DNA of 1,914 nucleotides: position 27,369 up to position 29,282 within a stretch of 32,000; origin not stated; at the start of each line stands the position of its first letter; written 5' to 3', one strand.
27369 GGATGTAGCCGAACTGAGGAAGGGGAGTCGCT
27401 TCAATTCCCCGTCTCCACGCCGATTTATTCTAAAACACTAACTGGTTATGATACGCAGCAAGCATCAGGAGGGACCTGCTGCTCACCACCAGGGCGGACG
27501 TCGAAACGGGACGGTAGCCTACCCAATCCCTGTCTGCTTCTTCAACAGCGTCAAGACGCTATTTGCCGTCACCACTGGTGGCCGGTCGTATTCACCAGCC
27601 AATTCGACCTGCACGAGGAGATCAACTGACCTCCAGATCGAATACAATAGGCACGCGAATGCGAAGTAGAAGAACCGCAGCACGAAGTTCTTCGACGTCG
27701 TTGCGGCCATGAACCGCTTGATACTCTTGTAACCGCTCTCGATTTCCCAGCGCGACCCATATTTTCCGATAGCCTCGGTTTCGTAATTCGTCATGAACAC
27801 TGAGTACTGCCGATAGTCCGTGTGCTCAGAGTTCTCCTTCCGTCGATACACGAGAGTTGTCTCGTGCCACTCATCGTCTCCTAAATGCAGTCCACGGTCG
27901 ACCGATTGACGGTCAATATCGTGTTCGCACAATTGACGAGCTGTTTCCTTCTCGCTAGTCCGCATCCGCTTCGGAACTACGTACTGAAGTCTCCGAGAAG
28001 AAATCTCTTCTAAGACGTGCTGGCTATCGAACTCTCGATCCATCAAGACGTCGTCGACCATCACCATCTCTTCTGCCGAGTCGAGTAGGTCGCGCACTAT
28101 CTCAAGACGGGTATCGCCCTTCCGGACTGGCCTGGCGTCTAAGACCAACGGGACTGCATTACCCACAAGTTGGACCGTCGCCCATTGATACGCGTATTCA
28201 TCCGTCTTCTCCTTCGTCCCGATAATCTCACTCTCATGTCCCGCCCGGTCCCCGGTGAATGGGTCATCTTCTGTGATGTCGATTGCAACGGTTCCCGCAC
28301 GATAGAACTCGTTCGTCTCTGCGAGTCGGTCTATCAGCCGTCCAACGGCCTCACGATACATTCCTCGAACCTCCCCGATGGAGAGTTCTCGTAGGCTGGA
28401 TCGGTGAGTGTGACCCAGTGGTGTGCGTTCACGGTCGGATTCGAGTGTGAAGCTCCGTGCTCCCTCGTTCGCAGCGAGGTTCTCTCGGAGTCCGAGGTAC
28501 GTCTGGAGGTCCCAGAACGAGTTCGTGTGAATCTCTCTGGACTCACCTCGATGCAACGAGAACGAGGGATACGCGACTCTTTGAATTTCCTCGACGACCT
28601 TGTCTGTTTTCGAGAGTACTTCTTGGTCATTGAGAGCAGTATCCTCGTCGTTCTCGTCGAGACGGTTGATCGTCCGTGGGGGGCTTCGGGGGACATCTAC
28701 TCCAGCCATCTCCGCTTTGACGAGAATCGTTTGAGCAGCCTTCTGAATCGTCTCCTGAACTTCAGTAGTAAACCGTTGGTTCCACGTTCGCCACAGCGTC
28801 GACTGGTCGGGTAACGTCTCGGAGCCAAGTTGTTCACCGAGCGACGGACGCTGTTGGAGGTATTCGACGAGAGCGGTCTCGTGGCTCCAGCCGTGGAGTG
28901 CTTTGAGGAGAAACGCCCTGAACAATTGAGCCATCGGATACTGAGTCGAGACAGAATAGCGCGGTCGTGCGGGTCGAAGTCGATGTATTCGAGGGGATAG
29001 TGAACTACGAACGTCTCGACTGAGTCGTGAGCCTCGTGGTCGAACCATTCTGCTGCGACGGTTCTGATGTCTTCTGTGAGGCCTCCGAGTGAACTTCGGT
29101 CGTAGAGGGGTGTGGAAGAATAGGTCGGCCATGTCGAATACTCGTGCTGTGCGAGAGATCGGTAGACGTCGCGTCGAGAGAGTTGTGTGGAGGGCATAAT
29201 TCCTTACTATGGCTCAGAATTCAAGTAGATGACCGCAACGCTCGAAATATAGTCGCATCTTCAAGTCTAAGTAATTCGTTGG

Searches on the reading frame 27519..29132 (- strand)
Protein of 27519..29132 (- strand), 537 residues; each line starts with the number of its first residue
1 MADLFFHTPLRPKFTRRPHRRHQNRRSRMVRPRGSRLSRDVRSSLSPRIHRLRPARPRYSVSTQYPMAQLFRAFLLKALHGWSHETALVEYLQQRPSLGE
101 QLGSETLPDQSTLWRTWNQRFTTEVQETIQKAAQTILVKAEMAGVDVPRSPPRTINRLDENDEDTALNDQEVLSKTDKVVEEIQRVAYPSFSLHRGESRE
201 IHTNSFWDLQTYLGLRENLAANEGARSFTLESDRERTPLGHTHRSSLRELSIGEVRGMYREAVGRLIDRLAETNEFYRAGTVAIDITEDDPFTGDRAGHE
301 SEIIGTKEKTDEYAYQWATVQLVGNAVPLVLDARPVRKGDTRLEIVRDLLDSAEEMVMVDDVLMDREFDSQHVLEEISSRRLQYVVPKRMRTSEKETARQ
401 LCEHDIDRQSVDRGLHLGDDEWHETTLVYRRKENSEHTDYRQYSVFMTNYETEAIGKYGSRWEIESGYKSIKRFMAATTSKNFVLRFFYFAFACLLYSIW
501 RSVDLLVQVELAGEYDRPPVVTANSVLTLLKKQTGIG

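Call 90: search_protein_families(library=pfam, proteins=[window:27519-29132:-], max_evalue=0.00001)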
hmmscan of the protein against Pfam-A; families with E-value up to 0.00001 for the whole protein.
window:27519-29132:- (537 aa): 2 families
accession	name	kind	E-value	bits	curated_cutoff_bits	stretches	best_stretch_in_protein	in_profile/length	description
PF05598.16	DUF772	-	6.9e-09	36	23.1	1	64-127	4-69/74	Transposase domain (DUF772)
PF01609.27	DDE_Tnp_1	-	5.5e-07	30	23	1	344-496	63-197/200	Transposase DDE domain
